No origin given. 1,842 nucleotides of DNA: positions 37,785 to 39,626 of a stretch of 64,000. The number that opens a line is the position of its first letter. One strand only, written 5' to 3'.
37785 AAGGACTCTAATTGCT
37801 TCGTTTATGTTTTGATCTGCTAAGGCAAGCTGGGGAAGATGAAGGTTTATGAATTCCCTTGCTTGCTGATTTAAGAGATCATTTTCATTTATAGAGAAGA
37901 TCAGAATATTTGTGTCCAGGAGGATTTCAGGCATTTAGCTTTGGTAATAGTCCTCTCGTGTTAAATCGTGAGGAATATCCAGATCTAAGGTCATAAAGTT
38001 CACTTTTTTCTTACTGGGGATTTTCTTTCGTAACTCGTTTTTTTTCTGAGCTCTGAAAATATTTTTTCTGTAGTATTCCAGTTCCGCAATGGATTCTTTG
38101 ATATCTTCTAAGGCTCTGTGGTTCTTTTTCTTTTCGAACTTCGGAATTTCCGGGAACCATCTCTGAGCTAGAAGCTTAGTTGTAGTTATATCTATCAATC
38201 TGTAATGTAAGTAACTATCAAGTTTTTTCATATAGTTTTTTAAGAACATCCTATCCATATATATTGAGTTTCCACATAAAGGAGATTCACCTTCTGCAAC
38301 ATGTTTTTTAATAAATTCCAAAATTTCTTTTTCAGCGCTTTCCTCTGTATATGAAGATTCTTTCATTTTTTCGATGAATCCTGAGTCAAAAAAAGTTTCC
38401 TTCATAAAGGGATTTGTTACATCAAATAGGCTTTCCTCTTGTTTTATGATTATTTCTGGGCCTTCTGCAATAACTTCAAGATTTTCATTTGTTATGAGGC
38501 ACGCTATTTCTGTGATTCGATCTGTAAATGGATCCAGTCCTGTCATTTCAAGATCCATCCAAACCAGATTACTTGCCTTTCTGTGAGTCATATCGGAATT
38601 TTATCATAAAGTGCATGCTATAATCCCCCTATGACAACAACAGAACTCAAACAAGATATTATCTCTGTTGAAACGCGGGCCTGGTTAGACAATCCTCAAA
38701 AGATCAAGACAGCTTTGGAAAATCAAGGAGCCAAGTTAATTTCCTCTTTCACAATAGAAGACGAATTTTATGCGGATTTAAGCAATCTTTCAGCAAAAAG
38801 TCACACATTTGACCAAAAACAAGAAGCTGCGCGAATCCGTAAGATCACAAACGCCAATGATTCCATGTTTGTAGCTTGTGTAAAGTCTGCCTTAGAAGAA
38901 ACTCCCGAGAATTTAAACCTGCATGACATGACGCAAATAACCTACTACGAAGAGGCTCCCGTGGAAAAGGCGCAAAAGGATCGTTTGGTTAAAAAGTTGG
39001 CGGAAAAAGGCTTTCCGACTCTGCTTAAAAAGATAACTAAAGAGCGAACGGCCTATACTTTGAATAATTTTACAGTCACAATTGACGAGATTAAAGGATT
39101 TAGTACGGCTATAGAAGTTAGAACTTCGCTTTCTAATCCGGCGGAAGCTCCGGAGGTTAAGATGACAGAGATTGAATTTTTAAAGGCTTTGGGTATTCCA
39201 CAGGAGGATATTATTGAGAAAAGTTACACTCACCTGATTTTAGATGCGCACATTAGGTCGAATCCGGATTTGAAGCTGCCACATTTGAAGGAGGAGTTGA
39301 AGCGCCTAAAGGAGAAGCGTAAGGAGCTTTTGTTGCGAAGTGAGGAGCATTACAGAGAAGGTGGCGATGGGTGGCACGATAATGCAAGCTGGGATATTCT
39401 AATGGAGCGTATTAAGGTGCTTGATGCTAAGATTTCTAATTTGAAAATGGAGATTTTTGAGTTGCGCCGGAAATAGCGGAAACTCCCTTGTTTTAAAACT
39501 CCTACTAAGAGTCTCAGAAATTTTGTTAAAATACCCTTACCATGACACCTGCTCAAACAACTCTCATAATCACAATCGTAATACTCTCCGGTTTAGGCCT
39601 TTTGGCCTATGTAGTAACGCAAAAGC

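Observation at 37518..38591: Oligoribonuclease with a C-terminal tail directly abutting a PIN-domain toxin gene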

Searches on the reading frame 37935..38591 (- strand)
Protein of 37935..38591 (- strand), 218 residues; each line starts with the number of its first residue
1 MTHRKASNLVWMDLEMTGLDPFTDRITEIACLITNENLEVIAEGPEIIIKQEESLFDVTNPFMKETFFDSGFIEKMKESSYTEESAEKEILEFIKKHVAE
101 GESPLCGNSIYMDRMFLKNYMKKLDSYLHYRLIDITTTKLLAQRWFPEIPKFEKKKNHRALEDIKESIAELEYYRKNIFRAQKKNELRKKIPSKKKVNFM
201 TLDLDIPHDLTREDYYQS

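Call 3: search_protein_families(library=pfam, proteins=[window:37935-38591:-], max_evalue=0.01)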
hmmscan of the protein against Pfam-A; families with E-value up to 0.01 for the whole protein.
window:37935-38591:- (218 aa): 2 families
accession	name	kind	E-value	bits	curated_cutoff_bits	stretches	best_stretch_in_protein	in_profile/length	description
PF00929.31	RNase_T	-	2.6e-27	96.8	24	1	10-170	1-163/164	Exonuclease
PF16473.11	Rv2179c-like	-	0.0057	16.8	27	0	77-167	74-169/177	3'-5' exoribonuclease Rv2179c-like domain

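Call 5: search_protein_families(library=ncbifam, proteins=[window:37935-38591:-], max_evalue=0.01)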
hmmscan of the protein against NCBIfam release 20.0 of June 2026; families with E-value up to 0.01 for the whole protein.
window:37935-38591:- (218 aa): 6 families
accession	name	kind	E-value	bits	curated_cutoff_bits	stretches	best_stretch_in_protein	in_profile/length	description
NF003765.0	PRK05359.1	equivalog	1.8e-71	239.6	106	1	4-185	3-185/189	oligoribonuclease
NF006601.0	PRK09145.1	equivalog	5.6e-06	25.9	189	1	4-137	26-147/207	3'-5' exonuclease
NF004964.0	PRK06310.1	equivalog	1.2e-05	24.8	236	1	1-145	1-131/250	DNA polymerase III subunit epsilon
NF008746.0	PRK11779.1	equivalog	0.00014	20.7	260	1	3-51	3-51/477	exodeoxyribonuclease I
TIGR01405.1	polC_Gram_pos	equivalog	0.00014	19.7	1043.45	1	7-152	189-317/1211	DNA polymerase III subunit alpha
NF005289.0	PRK06807.1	equivalog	0.00016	21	335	1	7-153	8-137/313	3'-5' exonuclease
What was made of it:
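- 37935..38591 (-): orn::vapB' fusion ORF, 218 aa including the stop: oligoribonuclease plus an antitoxin-derived tail. NCBIfam Orn equivalog 239.6 bits against a cutoff of 106 (call 5).
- On Oligoribonuclease (Orn, DEDDh; NCBIfam NF003765): 239.6 bits against a cutoff of 106, residues 4-185 (call 5).
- Checked: orn is a true oligoribonuclease: NCBIfam NF003765 scores 239.6 bits against a cutoff of 106 and matches residues 4-185 (call 5).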

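Call 6: find_homologous_proteins(query=window:37935-38591:-)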
Query window:37935-38591:- (218 aa): 7963 proteins with E <= 0.001 among 8000 candidates; the best 120 are listed.
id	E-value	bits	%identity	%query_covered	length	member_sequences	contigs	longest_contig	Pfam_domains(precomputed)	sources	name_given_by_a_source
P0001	7.4e-140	482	100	100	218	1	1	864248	PF00929.32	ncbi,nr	ncbi:oligoribonuclease [candidate division WWE3 bacterium]|nr:oligoribonuclease [candidate division 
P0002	3.0e-78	280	69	83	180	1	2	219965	PF00929.32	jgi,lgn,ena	jgi:oligoribonuclease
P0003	7.7e-78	279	68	83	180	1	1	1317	PF00929.32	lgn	-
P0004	1.7e-77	278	68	82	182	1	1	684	PF00929.32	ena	-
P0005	9.8e-76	272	67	82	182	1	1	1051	PF00929.32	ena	-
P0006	5.6e-74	266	66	81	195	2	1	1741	PF00929.32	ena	-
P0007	8.0e-74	266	64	83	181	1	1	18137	PF00929.32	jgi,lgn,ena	-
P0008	3.0e-72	261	65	83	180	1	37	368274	PF00929.32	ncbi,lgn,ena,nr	ncbi:oligoribonuclease [candidate division WWE3 bacterium]|nr:oligoribonuclease [candidate division 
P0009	3.8e-72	260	66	81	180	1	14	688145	PF00929.32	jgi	jgi:oligoribonuclease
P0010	1.1e-71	259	64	83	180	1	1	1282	PF00929.32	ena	-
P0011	1.8e-70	255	61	83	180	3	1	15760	PF00929.32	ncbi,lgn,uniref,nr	ncbi:oligoribonuclease [candidate division WWE3 bacterium]|uniref:Oligoribonuclease n=1 Tax=candidat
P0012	2.7e-70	254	64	83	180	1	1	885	PF00929.32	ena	-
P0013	2.0e-67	245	61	83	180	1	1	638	PF00929.32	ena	-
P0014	3.3e-66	241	61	82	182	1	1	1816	PF00929.32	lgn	-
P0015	9.8e-66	239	65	76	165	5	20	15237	PF00929.32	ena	-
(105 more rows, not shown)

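Call 16: find_encoding_contigs(protein=P0008, flank=4000, max_places=2)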
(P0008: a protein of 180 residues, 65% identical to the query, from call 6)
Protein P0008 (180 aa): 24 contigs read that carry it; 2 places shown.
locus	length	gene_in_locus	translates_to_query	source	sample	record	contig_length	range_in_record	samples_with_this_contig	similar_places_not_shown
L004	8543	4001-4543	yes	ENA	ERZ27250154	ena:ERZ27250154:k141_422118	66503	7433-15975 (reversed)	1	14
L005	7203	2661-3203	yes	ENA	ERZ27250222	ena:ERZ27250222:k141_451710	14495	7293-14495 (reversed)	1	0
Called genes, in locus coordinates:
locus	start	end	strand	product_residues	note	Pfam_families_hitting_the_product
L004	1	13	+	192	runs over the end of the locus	-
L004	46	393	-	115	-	PF04266:ASCH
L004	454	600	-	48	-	-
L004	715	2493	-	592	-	PF00005:ABC_tran, PF02463:SMC_N (faint), PF13304:AAA_21 (faint)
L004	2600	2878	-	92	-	-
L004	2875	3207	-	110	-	PF18924:DUF5674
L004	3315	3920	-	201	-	-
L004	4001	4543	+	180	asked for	PF00929:RNase_T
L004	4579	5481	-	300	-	PF16286:DUF4932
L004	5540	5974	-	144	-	PF24585:YunG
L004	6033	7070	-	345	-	PF01636:APH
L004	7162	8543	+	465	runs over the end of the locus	-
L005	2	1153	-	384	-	?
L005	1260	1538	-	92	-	-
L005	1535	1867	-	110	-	PF18924:DUF5674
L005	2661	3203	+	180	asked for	PF00929:RNase_T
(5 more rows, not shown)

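Call 17: find_encoding_contigs(protein=P0002, flank=4000, max_places=2)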
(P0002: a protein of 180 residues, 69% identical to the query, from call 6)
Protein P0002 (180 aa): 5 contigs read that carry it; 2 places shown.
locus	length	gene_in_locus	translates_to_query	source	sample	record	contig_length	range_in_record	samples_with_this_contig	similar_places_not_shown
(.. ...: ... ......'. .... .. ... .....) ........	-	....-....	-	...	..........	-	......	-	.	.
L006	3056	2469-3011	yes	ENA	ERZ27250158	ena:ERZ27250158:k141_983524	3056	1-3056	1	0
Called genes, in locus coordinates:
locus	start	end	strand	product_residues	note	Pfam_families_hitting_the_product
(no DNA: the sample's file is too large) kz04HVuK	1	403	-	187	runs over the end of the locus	PF04307:YdjM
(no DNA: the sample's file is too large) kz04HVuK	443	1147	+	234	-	-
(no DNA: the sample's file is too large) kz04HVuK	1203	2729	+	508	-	-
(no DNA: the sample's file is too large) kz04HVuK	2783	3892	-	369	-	-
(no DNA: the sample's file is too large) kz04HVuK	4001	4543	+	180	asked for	PF00929:RNase_T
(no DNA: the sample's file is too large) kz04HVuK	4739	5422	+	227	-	-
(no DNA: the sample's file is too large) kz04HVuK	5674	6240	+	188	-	-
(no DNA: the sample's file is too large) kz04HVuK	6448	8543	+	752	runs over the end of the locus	PF02463:SMC_N (faint), PF03193:RsgA_GTPase (faint), PF13175:AAA_15 (faint), PF13191:AAA_16 (faint), PF13555:AAA_29 (faint), PF13304:AAA_21 (faint), PF00684:DnaJ_CXXCXGXG (faint), PF00005:ABC_tran, +1 more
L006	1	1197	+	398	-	?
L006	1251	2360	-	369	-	-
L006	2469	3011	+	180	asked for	PF00929:RNase_T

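Call 65: search_solved_structures(query=window:37935-38591:-, max_evalue=0.00001)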
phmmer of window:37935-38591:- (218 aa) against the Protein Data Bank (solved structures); distinct sequences matched with E-value up to 0.00001: 24.
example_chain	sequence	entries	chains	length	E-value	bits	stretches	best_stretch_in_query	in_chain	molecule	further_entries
1j9a_A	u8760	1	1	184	4.8e-53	183.3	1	7-180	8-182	OLIGORIBONUCLEASE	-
6n6i_A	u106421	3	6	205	1.6e-52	181.5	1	6-191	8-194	RNA exonuclease 2 homolog,Small fragment nuclease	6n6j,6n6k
6sty_A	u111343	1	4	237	2.7e-52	180.8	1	6-191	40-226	Oligoribonuclease, mitochondrial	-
6rk6_A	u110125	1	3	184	1.5e-51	178.4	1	7-179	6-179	Oligoribonuclease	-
7vh4_D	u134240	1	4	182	2e-51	178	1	6-179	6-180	Oligoribonuclease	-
6j7y_B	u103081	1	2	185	2.2e-51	177.8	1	6-181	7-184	Oligoribonuclease, mitochondrial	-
1yta_A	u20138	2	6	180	2.3e-51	177.8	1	6-179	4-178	Oligoribonuclease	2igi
3tr8_A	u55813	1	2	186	2.8e-51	177.5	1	7-180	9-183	Oligoribonuclease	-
6rci_A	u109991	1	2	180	5.6e-51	176.5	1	6-180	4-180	Oligoribonuclease, mitochondrial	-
6j7z_A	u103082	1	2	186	2.9e-50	174.2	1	6-181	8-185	Oligoribonuclease, mitochondrial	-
6j80_A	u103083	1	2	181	6.8e-50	173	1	6-180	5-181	Oligoribonuclease, mitochondrial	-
6rcl_A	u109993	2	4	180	7.3e-50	172.9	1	6-180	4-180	Oligoribonuclease, mitochondrial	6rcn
6n6a_A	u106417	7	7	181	1.5e-49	171.9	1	7-180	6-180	Oligoribonuclease | RNA exonuclease 2 homolog,Small fragment nuclease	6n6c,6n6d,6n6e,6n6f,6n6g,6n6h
7v5h_A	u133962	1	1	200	2e-49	171.4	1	7-180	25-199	Oligoribonuclease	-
5cy4_A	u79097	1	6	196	8.8e-46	159.5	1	7-179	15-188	Oligoribonuclease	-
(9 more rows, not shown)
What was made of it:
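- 38052..38591 (-): Orn core, residues 1-180, corresponding to the full length of the orthologues. PDB Orn chains align to residues 6-180 (call 65).
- On Oligoribonuclease (Orn, DEDDh; NCBIfam NF003765): PDB Orn chains match at E about 1e-53 (call 65).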

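Call 71: search_protein_families(library=padloc, proteins=[window:37935-38591:-], max_evalue=0.001)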
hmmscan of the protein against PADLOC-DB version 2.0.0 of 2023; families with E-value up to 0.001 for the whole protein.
window:37935-38591:- (218 aa): 1 family
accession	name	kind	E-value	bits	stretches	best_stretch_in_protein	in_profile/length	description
PDLC01247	DEDDh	-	3.3e-10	38.8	1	10-165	1-132/139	"CAS-I,CAS-II,CAS-III,CAS-IV,CAS-V,CAS-VI; associated"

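Call 80: list_cluster_members(proteins=[P0001, P0121])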
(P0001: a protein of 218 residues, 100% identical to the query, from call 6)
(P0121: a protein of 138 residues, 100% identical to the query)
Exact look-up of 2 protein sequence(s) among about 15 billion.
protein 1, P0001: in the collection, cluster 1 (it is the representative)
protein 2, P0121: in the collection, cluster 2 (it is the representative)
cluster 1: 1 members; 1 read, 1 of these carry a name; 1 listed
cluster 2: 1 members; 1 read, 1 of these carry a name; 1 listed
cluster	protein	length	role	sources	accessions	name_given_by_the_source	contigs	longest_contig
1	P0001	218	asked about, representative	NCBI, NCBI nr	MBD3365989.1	oligoribonuclease [candidate division WWE3 bacterium]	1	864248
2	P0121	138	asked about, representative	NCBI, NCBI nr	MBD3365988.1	PIN domain-containing protein [candidate division WWE3 bacterium]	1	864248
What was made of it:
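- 37935..38591 (-): 100% identical to NCBI MBD3365989.1, annotated 'oligoribonuclease [candidate division WWE3 bacterium]' (calls 6, 80).
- Checked: NCBI accessions for the two proteins are consecutive (MBD3365989.1, MBD3365988.1; call 80).
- The genome is a MAG with a single assembly (call 80).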

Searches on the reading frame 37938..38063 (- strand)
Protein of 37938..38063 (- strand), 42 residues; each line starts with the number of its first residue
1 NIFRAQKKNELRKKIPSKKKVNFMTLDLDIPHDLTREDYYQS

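Call 26: find_homologous_proteins(query=A3, max_evalue=0.01)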
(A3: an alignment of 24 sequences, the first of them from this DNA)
Query A3 (24 sequences) (42 aa, profile of the alignment): 223 proteins with E <= 0.01 among 350 candidates; the best 120 are listed.
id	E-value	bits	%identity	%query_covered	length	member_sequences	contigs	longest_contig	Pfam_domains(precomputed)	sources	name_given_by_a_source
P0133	9.5e-21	91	45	50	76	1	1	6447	-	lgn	-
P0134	4.6e-20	89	52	52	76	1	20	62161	-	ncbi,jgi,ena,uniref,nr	ncbi:hypothetical protein A3A60_01915 [Candidatus Curtissbacteria bacterium RIFCSPLOWO2_01_FULL_42_2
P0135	5.0e-20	89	57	52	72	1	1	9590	-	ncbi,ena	-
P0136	5.0e-20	89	-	-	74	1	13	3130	-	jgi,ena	-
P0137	8.9e-20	88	52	48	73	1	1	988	-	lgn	-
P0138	1.4e-19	87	52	52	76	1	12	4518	-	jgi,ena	-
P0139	1.6e-19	87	57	48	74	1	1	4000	-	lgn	-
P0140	1.6e-19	87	57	52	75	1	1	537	-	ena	-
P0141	1.6e-19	87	65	52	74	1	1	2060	-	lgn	-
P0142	1.9e-19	87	48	52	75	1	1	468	-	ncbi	-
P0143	2.1e-19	87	57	52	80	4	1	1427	-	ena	-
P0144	2.3e-19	87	52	52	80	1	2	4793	-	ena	-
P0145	2.8e-19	86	52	52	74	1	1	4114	-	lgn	-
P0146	2.9e-19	86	47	43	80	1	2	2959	-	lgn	-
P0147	2.9e-19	86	43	95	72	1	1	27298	-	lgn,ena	-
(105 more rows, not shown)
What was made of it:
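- Closest known: Unannotated ~75-aa antitoxin family of Patescibacteria and other phyla. Different: All 120 listed members are 59-88-aa stand-alone proteins (call 26).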

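Call 58: search_protein_representatives(protein=window:37938-38063:-)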
Query: 42 residues. Proteins with E-value up to 0.001 (for the whole library): 2; up to 1e-10: 2; up to 1e-30: 0. The best 2 are listed.
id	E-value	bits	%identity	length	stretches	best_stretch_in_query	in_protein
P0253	1.9e-20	85.8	37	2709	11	15-40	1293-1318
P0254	3.8e-11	57.4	50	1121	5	11-31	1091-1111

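Call 68: search_protein_families(library=pfam, alignment_id=A11, max_evalue=0.05)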
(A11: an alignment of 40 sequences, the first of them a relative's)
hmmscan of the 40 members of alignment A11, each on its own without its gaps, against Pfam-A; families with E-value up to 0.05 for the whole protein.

A. member 1, P0133 (76 aa): 1 family
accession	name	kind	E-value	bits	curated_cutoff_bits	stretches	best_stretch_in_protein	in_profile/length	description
PF21432.3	56B_RHH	-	0.021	15.2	27.2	0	23-42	13-32/32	56B-like, Ribbon-helix-helix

B. families by the number of members that match (of 40 scanned): 19 families
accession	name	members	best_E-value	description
PF01402.27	RHH_1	10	2.1e-05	Ribbon-helix-helix protein, copG family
PF19807.5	DUF6290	6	0.0071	Family of unknown function (DUF6290)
PF20605.4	Antitox_RHH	5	0.0035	Antitoxin-like ribbon-helix-helix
PF18451.7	CdiA_C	5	0.0099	Contact-dependent growth inhibition CdiA C-terminal domain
PF25322.2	RBD_SIN1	3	0.0041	SIN1 Ras-binding domain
PF25082.1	GIPC1_GH2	3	0.025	GIPC1-3 GH2 domain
PF02617.22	ClpS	3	0.04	ATP-dependent Clp protease adaptor protein ClpS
PF19891.5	DUF6364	2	0.00025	Family of unknown function (DUF6364)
PF09957.15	VapB_antitoxin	2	0.00046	Bacterial antitoxin of type II TA system, VapB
PF09677.15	TrbI_Ftype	2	0.037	Type-F conjugative transfer system protein (TrbI_Ftype)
PF08148.17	DSHCT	1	0.0041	DSHCT (NUC185) domain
PF24162.1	RUS6_N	1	0.014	Protein root UVB sensitive 6, N-terminal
PF20420.3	DUF6702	1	0.02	Domain of unknown function (DUF6702)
PF21432.3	56B_RHH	1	0.021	56B-like, Ribbon-helix-helix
PF07989.16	Cnn_1N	1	0.021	Centrosomin N-terminal motif 1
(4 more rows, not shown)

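Call 69: search_solved_structures(query=A11, max_evalue=1)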
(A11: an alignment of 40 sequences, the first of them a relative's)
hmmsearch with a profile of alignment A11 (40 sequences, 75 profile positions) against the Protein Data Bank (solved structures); distinct sequences matched with E-value up to 1: 6.
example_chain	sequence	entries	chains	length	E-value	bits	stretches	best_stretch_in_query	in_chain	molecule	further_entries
9kkd_A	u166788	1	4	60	0.0064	19.6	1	11-53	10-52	Ribbon-helix-helix protein, CopG family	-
2bnw_A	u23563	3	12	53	0.065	16.4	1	6-42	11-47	ORF OMEGA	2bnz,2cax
1irq_A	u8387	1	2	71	0.11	15.6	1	6-42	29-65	omega transcriptional repressor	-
6dmp_B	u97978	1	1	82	0.11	15.6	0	42-71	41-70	Designed orthogonal protein DHD13_XAAA_B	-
6bzl_A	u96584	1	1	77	0.23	14.6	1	11-49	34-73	M protein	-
2k9i_A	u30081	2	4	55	0.5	13.5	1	19-47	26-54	Uncharacterized protein ORF56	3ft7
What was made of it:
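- Closest known: RHH-type VapBC / FitAB type II toxin-antitoxin modules. Same: The antitoxin family has an RHH-like N-terminus and a C-terminal tail (calls 68, 69).
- The profile also hits PDB CopG/omega RHH proteins (calls 68, 69).
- Tried and rejected: A 40-member profile gives only weak RHH hits (call 69).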

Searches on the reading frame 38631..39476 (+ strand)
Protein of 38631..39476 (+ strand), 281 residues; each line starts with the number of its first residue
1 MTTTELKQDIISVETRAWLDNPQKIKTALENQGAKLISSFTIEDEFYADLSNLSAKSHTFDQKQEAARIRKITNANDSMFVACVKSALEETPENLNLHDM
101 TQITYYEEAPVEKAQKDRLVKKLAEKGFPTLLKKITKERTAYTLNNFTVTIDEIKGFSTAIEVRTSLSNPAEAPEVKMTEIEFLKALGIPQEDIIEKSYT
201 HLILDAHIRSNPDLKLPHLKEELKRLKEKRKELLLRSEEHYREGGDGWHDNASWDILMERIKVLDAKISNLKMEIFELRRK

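Call 3: search_protein_families(library=pfam, proteins=[window:38631-39476:+], max_evalue=0.01)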
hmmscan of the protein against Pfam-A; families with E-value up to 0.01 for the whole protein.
window:38631-39476:+ (281 aa): 1 family
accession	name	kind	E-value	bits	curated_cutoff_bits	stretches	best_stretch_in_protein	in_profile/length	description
PF01928.26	CYTH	-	1.7e-10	41.5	23.2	1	13-199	4-179/179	CYTH domain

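Call 72: search_protein_families(library=ncbifam, proteins=[window:38631-39476:+], max_evalue=0.001)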
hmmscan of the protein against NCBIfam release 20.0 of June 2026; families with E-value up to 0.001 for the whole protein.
window:38631-39476:+ (281 aa): 1 family
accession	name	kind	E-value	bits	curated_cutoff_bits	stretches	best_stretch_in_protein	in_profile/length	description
TIGR00318.1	cyaB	equivalog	4.4e-15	55.9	57.95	1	11-203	2-172/174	class IV adenylate cyclase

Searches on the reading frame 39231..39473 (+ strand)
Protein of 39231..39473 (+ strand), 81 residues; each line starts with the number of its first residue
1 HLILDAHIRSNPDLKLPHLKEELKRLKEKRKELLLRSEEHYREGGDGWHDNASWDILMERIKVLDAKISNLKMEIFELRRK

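Call 77: search_protein_families(library=pfam, proteins=[window:39231-39473:+], max_evalue=1)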
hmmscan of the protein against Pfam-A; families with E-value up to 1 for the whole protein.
window:39231-39473:+ (81 aa): 3 families
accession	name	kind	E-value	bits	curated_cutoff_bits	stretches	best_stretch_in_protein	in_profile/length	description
PF03449.20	GreA_GreB_N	-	0.0089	16.6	24.5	1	18-75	10-66/71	Transcription elongation factor, N-terminal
PF08946.15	Osmo_CC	-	0.051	14.3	24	1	16-34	21-39/46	Osmosensory transporter coiled coil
PF06005.17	ZapB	-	0.48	11.4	31.5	0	59-81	11-33/71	Cell division protein ZapB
